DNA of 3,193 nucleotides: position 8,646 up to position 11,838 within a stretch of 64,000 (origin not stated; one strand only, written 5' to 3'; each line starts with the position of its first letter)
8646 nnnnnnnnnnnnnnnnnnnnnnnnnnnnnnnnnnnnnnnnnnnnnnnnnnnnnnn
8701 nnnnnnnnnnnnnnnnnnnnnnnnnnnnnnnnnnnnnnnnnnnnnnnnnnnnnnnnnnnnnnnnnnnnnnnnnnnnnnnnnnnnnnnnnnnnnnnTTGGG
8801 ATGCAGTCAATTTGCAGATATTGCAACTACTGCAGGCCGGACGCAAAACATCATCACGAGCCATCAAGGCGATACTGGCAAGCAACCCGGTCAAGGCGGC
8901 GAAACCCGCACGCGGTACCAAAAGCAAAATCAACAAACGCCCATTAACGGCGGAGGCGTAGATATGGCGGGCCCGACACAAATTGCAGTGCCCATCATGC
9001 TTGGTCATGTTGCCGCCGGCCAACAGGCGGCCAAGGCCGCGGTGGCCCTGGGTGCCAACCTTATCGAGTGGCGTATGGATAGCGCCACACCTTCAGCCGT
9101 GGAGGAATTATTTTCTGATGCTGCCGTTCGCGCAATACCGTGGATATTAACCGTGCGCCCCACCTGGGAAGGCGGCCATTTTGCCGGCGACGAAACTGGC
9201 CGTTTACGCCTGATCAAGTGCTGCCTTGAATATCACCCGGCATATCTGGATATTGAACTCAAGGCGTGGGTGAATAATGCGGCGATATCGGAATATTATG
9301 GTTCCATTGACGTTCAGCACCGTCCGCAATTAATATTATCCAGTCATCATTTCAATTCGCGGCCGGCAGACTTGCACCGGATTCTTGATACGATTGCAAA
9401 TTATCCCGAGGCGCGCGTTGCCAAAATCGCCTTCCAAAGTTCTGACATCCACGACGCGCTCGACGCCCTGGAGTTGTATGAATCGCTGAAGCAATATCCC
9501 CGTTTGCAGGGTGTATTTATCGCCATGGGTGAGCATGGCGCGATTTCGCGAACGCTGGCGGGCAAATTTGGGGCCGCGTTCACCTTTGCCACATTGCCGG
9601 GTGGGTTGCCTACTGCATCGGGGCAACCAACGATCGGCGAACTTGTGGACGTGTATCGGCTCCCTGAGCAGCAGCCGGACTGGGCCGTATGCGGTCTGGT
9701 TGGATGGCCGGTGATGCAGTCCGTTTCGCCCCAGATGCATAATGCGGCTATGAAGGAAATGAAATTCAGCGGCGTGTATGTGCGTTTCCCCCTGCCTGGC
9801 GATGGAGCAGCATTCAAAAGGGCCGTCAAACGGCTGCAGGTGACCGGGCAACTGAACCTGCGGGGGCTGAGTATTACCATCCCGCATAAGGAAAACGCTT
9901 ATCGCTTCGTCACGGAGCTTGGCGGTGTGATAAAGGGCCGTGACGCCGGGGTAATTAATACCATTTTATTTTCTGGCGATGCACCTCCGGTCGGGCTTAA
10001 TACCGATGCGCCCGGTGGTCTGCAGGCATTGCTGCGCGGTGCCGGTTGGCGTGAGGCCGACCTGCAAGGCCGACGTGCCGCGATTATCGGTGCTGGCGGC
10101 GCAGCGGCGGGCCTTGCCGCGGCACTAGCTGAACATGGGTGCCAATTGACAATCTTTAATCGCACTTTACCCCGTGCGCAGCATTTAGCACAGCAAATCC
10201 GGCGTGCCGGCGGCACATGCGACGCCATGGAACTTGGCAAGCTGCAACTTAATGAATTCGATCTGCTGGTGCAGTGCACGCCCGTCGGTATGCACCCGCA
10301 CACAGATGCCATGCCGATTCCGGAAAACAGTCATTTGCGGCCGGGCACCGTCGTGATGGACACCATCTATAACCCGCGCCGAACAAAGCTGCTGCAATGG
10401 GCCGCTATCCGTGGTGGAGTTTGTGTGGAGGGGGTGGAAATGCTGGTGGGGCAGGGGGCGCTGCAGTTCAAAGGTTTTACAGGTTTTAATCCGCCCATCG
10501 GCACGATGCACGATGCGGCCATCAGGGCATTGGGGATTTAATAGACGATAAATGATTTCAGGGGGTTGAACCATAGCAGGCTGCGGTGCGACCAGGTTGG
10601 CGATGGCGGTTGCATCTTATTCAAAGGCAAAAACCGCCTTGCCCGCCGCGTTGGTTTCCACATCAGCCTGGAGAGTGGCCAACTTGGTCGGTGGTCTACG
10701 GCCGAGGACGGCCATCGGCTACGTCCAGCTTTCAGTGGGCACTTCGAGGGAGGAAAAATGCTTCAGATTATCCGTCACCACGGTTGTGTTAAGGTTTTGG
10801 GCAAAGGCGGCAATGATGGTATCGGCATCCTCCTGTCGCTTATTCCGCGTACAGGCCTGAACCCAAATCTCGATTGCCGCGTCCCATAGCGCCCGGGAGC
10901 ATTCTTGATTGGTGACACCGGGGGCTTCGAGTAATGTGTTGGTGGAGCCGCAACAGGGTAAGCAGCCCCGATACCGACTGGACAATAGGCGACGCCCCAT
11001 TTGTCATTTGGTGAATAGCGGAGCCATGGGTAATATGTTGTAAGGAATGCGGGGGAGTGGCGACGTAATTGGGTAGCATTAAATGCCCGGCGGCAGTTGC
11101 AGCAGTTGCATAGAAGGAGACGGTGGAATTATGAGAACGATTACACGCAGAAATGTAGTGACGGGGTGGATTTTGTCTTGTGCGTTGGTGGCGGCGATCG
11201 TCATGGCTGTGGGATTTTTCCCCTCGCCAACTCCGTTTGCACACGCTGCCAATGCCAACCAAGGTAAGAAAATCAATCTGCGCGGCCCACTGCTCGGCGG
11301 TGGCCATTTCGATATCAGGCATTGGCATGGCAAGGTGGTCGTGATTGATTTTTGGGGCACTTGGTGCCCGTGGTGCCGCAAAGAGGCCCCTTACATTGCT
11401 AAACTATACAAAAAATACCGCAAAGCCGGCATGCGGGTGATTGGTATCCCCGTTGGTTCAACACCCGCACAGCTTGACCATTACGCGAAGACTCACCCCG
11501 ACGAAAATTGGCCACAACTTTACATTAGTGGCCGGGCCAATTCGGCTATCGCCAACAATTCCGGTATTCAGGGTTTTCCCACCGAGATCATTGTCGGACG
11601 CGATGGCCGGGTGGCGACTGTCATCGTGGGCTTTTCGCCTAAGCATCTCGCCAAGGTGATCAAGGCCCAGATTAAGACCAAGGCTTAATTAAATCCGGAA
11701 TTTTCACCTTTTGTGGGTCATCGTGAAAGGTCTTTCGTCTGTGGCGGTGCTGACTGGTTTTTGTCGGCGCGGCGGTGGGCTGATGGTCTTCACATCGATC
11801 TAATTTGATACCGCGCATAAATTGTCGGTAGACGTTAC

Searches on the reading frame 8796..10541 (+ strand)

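Call 16: search_protein_families(library=pfam, proteins=[window:8796-10541:+], max_evalue=0.00001)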
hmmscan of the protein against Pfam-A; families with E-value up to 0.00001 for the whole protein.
window:8796-10541:+ (581 aa): 4 families
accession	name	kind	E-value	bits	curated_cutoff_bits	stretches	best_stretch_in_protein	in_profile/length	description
PF01487.21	DHquinase_I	-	2.1e-36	126.6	22.2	1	64-287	1-230/230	Type I 3-dehydroquinase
PF08501.16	Shikimate_dh_N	-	1.1e-14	54.8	27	1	301-390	1-83/83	Shikimate dehydrogenase substrate binding domain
PF01488.26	Shikimate_DH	-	9.9e-11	42.3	24.3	1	422-495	9-83/138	Shikimate / quinate 5-dehydrogenase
PF18317.6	SDH_C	-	4.9e-09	36.2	25.8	1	546-575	1-30/31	Shikimate 5'-dehydrogenase C-terminal domain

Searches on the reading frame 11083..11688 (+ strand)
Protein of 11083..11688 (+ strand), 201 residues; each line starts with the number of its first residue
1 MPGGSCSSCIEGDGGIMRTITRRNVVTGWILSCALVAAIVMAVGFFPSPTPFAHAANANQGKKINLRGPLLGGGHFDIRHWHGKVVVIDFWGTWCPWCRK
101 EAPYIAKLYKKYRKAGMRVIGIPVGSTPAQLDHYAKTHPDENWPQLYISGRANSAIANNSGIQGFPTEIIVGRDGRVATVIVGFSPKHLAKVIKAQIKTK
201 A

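Call 16: search_protein_families(library=pfam, proteins=[window:11083-11688:+], max_evalue=0.00001)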
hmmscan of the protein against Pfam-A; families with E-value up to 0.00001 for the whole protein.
window:11083-11688:+ (201 aa): 4 families
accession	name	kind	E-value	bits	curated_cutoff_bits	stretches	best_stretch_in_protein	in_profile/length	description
PF08534.16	Redoxin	-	3.8e-17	62.9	26.6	1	71-188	16-139/148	Redoxin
PF13905.12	Thioredoxin_8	-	1.1e-14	54.9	27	1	83-177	1-94/94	Thioredoxin-like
PF00578.27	AhpC-TSA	-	9.5e-13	48.6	26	1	71-178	13-122/124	AhpC/TSA family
PF00085.26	Thioredoxin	-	1.1e-09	38.6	23.5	1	83-117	18-51/103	Thioredoxin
